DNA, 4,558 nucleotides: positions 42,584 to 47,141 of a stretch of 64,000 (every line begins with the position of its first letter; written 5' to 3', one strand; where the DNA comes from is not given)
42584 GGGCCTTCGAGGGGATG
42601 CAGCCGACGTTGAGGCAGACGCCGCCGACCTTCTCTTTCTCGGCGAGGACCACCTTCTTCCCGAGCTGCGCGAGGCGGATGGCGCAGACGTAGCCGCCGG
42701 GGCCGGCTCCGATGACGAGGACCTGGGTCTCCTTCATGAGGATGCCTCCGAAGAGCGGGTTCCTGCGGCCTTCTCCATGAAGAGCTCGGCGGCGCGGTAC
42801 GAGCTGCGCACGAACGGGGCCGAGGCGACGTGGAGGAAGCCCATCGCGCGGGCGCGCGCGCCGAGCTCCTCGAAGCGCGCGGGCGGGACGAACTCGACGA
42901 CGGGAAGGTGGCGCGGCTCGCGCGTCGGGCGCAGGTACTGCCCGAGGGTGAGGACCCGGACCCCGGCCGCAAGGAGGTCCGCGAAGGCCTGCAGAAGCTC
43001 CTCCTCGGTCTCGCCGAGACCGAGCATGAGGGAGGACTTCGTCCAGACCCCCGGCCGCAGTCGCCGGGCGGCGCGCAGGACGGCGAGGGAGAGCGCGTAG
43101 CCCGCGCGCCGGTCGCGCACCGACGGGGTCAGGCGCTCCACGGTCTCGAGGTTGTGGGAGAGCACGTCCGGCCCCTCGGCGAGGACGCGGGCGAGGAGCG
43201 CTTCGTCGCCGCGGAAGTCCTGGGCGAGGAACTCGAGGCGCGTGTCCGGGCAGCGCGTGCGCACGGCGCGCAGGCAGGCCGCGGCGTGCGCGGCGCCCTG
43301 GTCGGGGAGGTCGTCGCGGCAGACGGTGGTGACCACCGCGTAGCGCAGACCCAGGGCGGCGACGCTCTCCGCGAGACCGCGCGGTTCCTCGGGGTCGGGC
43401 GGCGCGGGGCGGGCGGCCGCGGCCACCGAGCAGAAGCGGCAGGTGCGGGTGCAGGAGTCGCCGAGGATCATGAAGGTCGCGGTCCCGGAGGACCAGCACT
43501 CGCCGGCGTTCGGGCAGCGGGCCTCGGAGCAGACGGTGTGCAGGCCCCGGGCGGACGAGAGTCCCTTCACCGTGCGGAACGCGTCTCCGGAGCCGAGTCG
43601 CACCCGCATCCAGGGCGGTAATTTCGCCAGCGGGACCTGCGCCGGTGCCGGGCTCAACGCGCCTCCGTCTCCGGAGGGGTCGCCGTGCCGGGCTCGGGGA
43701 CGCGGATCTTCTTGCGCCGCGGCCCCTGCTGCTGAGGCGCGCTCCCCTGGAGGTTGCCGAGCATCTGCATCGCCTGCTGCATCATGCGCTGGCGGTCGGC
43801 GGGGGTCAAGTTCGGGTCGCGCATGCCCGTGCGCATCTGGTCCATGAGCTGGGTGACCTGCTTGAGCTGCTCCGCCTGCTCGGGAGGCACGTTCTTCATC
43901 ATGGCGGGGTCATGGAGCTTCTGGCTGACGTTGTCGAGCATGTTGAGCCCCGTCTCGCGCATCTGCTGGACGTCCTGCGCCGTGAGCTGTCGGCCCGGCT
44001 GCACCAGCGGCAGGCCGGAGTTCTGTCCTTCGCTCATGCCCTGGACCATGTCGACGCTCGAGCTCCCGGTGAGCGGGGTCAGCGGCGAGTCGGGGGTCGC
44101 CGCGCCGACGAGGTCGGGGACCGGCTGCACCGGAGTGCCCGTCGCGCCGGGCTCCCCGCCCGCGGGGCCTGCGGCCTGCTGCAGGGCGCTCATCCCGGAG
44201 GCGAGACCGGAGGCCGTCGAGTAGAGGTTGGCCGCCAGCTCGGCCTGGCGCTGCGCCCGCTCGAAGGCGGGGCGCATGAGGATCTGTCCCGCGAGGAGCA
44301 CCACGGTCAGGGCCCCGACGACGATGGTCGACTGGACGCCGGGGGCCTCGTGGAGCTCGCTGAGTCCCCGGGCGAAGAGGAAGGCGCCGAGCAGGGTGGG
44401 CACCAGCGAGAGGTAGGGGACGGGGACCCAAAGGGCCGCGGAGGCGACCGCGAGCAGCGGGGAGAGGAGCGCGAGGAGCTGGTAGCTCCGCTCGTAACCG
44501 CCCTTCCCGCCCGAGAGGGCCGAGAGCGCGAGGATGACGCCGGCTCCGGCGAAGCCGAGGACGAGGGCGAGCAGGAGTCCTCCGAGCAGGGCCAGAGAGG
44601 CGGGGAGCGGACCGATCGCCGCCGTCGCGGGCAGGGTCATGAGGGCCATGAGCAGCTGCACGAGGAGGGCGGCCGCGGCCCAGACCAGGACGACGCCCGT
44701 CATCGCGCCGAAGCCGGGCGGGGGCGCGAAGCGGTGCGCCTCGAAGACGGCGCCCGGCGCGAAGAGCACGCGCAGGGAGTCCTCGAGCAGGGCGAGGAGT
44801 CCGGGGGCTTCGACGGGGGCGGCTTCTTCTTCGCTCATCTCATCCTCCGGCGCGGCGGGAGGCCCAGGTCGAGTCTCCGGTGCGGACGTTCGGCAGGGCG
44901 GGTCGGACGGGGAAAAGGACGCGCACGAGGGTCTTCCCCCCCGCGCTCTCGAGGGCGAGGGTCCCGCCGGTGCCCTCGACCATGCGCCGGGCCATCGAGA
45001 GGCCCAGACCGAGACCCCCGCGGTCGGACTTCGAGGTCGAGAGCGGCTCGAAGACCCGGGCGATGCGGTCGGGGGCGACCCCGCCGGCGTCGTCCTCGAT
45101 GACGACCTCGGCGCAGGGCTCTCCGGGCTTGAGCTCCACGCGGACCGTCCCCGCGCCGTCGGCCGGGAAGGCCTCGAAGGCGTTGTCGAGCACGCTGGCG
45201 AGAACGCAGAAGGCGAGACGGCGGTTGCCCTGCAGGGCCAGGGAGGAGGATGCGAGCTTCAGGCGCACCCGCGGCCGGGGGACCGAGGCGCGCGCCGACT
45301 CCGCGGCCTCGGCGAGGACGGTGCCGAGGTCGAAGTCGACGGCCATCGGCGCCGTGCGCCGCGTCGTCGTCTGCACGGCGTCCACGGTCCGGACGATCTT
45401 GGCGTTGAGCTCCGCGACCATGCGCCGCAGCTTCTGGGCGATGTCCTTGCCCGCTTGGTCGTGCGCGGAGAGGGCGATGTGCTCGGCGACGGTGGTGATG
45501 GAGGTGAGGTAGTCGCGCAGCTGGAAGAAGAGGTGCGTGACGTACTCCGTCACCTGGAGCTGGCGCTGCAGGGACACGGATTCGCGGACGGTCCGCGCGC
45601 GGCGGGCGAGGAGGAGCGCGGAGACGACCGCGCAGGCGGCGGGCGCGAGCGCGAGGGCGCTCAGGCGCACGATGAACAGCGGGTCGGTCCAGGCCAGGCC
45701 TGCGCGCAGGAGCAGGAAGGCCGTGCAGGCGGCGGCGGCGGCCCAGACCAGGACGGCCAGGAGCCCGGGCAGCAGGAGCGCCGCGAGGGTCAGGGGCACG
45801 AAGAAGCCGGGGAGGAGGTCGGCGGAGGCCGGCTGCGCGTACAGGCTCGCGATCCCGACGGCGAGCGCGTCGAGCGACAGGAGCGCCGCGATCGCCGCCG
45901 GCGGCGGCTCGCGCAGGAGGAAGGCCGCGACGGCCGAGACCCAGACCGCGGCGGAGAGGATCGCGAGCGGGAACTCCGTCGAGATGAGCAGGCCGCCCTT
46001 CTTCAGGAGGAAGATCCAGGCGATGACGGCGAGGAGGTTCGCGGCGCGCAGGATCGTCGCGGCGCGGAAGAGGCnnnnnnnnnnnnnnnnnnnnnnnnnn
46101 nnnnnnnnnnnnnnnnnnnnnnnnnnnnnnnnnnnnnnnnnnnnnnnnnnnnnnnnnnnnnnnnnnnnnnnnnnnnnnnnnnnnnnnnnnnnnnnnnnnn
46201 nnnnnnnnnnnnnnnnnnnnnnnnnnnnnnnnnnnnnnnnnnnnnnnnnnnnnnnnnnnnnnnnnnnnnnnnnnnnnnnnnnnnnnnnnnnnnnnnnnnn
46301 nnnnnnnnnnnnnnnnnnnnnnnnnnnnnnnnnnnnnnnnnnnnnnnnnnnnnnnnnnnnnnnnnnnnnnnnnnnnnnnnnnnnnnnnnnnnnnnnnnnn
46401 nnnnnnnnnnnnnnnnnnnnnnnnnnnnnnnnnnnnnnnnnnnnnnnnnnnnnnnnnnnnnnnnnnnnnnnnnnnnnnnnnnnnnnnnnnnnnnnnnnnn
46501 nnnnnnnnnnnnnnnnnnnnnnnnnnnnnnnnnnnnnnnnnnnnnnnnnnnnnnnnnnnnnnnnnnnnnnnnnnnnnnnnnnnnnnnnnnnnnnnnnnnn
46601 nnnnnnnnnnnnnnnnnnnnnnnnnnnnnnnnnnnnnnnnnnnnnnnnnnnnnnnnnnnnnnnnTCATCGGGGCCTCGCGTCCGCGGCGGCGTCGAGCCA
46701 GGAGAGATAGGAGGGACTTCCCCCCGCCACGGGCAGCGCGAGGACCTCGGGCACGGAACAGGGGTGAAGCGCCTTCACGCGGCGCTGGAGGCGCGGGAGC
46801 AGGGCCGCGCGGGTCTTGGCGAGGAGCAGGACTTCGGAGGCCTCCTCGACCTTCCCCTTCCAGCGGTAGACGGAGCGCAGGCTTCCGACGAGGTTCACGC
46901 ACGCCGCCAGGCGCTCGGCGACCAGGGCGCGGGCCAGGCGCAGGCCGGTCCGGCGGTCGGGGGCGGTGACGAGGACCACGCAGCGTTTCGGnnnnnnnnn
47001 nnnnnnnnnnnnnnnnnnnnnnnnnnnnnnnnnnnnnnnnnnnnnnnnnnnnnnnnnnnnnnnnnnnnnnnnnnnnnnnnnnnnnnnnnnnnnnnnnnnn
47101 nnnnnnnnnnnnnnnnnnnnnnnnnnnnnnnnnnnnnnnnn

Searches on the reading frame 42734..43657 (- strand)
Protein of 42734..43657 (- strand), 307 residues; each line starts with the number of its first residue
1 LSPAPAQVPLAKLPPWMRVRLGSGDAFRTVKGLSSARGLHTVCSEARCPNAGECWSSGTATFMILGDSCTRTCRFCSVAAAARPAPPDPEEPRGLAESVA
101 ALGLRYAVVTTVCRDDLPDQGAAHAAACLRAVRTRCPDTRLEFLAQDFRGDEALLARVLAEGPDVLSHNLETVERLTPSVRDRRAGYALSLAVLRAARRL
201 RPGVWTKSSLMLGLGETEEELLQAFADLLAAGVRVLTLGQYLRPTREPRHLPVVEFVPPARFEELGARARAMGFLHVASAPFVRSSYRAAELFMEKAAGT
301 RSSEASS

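Call 66: search_protein_families(library=pfam, proteins=[window:42734-43657:-], max_evalue=0.00001)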
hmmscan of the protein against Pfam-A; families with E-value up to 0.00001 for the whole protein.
window:42734-43657:- (307 aa): 1 family
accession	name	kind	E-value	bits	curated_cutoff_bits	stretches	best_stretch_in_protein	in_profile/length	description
PF04055.27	Radical_SAM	-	6.7e-18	65.8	29.5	1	63-226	1-164/166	Radical SAM superfamily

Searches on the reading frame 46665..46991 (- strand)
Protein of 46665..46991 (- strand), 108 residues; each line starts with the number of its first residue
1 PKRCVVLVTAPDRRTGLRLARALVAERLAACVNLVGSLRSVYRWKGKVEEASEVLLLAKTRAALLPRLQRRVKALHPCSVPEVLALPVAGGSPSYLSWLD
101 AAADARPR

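Call 12: search_protein_families(library=pfam, proteins=[window:46665-46991:-])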
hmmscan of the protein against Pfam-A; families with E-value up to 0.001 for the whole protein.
window:46665-46991:- (108 aa): 1 family
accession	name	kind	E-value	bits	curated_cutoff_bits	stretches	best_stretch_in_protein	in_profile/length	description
PF03091.20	CutA1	-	7e-35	119.2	22.4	1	4-101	1-98/99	CutA1 divalent ion tolerance protein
